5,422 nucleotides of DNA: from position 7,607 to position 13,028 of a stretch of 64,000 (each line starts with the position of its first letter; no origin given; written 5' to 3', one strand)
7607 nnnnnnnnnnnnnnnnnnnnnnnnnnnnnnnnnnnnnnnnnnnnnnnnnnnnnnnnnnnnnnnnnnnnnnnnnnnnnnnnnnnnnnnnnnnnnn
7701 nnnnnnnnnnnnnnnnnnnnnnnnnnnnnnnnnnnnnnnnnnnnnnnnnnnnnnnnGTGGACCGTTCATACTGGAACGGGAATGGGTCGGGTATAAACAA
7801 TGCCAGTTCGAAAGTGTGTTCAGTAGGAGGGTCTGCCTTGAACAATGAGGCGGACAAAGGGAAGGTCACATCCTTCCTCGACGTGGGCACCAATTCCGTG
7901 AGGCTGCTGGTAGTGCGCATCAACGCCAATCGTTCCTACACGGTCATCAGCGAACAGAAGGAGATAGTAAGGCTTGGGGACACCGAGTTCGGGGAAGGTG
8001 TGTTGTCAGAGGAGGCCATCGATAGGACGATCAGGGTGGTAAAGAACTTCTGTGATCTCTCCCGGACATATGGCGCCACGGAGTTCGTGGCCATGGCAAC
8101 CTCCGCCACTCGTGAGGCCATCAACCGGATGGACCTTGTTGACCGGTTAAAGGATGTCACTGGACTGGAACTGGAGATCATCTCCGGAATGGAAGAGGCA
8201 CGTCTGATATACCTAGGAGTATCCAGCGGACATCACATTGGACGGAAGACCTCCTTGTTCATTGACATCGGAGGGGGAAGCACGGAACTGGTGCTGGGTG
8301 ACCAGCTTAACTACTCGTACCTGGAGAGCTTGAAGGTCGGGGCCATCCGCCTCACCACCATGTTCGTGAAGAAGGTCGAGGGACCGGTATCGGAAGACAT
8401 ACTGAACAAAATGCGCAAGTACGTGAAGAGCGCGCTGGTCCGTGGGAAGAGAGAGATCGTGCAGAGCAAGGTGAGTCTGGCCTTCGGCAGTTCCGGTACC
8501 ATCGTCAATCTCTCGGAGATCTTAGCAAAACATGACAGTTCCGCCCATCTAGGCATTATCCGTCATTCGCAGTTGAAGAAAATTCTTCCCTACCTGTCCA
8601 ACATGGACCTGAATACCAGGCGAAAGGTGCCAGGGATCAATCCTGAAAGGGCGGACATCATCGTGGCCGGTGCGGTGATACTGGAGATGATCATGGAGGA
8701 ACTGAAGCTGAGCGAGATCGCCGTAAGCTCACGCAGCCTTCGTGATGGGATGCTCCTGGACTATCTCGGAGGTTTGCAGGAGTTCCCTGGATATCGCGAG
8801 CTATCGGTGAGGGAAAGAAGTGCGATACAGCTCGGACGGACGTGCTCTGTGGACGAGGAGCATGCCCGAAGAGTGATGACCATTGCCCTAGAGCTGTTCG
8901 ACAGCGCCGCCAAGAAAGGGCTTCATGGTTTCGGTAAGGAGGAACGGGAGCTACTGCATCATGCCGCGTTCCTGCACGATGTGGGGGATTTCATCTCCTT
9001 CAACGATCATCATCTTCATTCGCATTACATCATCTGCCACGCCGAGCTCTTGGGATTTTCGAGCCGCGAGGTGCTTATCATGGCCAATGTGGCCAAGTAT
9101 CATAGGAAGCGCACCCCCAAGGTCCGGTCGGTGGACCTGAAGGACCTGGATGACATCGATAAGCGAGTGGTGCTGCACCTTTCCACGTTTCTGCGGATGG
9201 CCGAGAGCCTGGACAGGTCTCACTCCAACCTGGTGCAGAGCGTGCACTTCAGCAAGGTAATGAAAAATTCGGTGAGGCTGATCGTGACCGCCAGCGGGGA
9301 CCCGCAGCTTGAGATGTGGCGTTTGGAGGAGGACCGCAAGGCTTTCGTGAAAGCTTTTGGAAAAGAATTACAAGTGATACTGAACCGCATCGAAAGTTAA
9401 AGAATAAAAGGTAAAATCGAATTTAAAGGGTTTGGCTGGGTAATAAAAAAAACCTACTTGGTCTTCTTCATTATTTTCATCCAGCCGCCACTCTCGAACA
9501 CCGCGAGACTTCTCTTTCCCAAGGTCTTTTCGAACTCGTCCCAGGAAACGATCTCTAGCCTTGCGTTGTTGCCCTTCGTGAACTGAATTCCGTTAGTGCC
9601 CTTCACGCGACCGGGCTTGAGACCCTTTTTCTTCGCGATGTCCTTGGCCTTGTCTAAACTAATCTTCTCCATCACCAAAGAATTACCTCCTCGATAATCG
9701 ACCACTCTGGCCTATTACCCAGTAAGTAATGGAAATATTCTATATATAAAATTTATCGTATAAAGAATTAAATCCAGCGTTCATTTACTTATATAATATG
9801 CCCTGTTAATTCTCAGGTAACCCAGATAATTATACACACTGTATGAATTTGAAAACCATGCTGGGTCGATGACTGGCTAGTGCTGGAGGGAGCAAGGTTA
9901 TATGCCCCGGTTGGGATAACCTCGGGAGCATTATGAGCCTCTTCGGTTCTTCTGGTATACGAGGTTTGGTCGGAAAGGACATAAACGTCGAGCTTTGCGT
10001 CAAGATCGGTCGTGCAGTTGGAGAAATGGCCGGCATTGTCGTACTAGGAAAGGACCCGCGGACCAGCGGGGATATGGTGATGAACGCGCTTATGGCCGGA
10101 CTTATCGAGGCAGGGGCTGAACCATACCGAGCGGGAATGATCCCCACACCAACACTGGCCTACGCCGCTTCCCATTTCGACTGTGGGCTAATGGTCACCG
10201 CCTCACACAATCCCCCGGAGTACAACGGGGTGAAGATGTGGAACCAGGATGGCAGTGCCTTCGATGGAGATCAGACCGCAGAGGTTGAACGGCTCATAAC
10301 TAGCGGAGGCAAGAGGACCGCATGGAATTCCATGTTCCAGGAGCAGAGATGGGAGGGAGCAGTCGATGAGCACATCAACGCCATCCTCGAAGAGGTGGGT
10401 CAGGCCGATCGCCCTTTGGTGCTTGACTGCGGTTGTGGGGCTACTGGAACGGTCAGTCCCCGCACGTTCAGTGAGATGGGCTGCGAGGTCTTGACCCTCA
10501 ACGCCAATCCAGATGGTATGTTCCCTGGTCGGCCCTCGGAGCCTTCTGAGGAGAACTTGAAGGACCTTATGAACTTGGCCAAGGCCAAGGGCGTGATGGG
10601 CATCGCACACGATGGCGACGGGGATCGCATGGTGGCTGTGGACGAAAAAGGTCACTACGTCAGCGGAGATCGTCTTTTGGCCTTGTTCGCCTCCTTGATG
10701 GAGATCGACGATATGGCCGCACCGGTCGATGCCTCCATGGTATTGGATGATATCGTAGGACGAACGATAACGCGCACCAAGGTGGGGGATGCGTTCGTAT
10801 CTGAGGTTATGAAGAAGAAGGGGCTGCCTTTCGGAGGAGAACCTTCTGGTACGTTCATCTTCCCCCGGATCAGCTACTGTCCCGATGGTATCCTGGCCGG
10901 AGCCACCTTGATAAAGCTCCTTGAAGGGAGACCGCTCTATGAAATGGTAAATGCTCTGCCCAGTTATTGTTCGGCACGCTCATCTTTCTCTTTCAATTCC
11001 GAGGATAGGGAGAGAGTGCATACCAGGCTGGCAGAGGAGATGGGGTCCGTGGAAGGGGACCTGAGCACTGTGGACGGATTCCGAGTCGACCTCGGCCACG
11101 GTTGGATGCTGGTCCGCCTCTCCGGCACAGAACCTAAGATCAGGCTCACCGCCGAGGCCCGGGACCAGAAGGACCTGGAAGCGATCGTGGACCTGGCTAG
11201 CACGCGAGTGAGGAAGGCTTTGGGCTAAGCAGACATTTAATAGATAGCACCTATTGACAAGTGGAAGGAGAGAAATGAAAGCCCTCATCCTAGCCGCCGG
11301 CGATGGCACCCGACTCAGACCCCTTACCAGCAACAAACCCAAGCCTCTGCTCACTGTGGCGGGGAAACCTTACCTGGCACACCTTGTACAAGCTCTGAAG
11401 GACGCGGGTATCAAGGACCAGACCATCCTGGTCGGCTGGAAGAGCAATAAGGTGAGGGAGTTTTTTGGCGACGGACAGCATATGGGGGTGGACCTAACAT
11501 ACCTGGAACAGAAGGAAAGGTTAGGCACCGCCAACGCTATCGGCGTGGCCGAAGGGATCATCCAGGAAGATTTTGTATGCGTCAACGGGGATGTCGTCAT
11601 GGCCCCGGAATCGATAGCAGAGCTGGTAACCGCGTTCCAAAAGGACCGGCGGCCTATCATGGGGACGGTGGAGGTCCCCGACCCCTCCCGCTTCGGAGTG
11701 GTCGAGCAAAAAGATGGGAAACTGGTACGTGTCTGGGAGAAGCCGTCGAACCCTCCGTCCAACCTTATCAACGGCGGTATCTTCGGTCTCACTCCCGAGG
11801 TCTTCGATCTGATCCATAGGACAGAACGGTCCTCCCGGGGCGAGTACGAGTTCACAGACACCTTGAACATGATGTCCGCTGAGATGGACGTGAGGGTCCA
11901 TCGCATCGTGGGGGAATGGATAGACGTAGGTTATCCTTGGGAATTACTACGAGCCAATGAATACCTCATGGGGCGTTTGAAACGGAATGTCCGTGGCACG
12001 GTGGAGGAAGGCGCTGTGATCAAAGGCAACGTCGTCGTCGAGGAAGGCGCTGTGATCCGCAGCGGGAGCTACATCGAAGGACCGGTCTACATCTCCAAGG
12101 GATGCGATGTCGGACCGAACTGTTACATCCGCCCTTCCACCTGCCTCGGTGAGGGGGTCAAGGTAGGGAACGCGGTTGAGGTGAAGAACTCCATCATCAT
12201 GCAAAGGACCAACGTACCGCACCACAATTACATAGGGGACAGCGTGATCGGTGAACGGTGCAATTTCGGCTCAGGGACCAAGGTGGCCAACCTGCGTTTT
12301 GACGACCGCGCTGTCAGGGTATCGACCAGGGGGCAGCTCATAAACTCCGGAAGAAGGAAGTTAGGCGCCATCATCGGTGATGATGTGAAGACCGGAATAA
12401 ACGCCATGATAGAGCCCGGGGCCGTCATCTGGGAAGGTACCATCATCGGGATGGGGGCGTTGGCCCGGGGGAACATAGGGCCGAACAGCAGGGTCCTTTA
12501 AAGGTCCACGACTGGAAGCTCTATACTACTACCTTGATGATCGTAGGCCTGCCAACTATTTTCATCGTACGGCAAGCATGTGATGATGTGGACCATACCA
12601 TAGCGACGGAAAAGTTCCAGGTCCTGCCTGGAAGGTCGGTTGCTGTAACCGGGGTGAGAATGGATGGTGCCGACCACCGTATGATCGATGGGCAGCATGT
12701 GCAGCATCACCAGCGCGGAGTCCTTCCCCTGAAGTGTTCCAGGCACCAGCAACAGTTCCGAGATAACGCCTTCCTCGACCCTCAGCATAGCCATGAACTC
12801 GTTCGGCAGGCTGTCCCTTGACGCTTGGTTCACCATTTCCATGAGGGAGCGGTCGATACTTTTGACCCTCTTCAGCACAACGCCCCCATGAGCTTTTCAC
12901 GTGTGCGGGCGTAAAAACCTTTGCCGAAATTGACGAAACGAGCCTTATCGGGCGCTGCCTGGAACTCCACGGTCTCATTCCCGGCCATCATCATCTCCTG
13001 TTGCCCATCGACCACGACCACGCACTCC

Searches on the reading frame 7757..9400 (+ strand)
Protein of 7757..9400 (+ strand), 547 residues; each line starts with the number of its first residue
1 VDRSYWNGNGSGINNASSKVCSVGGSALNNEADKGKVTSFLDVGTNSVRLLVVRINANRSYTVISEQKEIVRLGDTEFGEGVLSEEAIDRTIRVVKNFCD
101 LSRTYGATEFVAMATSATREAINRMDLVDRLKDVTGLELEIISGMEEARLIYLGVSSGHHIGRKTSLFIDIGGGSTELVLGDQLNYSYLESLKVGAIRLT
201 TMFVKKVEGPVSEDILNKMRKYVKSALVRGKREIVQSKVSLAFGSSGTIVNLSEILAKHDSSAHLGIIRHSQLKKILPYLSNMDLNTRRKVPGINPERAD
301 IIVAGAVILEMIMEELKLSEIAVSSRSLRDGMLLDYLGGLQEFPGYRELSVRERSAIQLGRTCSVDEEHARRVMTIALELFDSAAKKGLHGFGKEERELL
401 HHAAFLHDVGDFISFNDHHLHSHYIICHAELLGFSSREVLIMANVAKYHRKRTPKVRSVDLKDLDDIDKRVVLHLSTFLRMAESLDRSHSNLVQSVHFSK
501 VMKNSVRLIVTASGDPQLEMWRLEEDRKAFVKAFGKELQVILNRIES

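Call 48: search_protein_families(library=pfam, proteins=[window:7757-9400:+], max_evalue=0.001)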
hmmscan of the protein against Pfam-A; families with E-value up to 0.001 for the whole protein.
window:7757-9400:+ (547 aa): 3 families
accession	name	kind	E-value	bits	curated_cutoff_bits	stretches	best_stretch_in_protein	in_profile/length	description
PF02541.22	Ppx-GppA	-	6.1e-65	219.9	27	1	52-337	2-282/285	Ppx/GppA phosphatase family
PF21447.3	Ppx-GppA_III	-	5e-31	108.3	27.3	1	351-503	1-150/177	Ppx/GppA phosphatase, domain III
PF01966.28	HD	-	1.5e-05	25.7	22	1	368-469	3-112/116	HD domain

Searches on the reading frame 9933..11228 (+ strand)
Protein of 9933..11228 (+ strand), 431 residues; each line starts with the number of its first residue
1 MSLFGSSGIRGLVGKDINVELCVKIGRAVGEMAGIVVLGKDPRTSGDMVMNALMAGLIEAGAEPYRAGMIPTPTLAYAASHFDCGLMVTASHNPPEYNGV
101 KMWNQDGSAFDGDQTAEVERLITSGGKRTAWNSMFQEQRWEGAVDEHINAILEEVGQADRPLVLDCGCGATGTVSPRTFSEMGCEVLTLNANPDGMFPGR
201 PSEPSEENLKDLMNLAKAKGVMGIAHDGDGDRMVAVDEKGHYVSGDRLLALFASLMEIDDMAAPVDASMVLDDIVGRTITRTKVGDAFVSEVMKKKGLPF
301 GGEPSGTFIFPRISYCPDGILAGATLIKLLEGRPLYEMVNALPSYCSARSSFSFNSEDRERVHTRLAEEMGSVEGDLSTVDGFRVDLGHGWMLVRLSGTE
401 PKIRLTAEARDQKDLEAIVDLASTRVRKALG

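Call 48: search_protein_families(library=pfam, proteins=[window:9933-11228:+], max_evalue=0.001)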
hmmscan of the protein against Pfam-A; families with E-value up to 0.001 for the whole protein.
window:9933-11228:+ (431 aa): 4 families
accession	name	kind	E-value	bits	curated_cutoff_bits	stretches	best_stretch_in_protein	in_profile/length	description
PF02878.22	PGM_PMM_I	-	7.6e-35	120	22.5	1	2-125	2-134/138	Phosphoglucomutase/phosphomannomutase, alpha/beta/alpha domain I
PF02879.22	PGM_PMM_II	-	1.7e-20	73.9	29.3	1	146-240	2-103/103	Phosphoglucomutase/phosphomannomutase, alpha/beta/alpha domain II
PF02880.22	PGM_PMM_III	-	2.9e-17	63.3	20.7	1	245-343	2-112/115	Phosphoglucomutase/phosphomannomutase, alpha/beta/alpha domain III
PF00408.26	PGM_PMM_IV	-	1.9e-10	41.1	23.1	1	374-420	19-63/68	Phosphoglucomutase/phosphomannomutase, C-terminal domain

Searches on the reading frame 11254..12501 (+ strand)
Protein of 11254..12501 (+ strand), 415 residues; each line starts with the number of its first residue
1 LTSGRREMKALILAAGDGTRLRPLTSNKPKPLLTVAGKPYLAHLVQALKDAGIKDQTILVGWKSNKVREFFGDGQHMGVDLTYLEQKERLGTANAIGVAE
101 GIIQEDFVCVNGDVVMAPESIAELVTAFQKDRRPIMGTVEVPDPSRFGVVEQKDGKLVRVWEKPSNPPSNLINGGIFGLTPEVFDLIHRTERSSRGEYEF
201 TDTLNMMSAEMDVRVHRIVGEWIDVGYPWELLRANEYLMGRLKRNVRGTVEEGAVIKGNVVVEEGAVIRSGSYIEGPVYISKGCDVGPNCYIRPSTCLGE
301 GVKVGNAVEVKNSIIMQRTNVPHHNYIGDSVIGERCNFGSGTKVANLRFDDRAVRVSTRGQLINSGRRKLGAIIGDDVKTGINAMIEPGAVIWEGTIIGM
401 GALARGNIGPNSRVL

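Call 48: search_protein_families(library=pfam, proteins=[window:11254-12501:+], max_evalue=0.001)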
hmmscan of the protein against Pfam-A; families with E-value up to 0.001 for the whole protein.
window:11254-12501:+ (415 aa): 7 families
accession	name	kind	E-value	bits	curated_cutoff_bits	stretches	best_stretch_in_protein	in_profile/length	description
PF00483.29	NTP_transferase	-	8e-43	147.2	21.2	1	9-237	1-241/245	Nucleotidyl transferase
PF00132.30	Hexapep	-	3.6e-16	58.5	27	1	371-402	1-32/36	Bacterial transferase hexapeptide (six repeats)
PF25084.1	LbH_EIF2B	-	1.8e-13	50.8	54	2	250-323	12-83/105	EIF2B subunit epsilon LbH domain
PF12804.13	NTP_transf_3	-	6.9e-11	43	27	1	10-136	1-119/160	MobA-like NTP transferase domain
PF25087.1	GMPPB_C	-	1e-08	35.3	39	1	276-349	3-76/110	GMPPB C-terminal domain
PF24894.1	Hexapep_GlmU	-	2.4e-05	24.8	23.3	1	280-360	21-100/104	GlmU-like, C-terminal hexapeptide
PF01128.25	IspD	-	0.00017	21.9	27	1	9-64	2-54/221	2-C-methyl-D-erythritol 4-phosphate cytidylyltransferase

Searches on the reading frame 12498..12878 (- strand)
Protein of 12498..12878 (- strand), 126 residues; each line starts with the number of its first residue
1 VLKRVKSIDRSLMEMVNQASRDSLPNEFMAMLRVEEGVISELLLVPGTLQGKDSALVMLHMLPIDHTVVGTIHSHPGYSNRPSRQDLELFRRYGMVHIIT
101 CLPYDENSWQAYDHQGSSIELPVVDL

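Call 48: search_protein_families(library=pfam, proteins=[window:12498-12878:-], max_evalue=0.001)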
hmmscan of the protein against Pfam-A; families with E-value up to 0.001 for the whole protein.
window:12498-12878:- (126 aa): 1 family
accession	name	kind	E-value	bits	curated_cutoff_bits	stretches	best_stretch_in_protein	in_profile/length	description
PF14464.11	Prok-JAB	-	2.1e-11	44.1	25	1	14-111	7-113/114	Prokaryotic homologs of the JAB domain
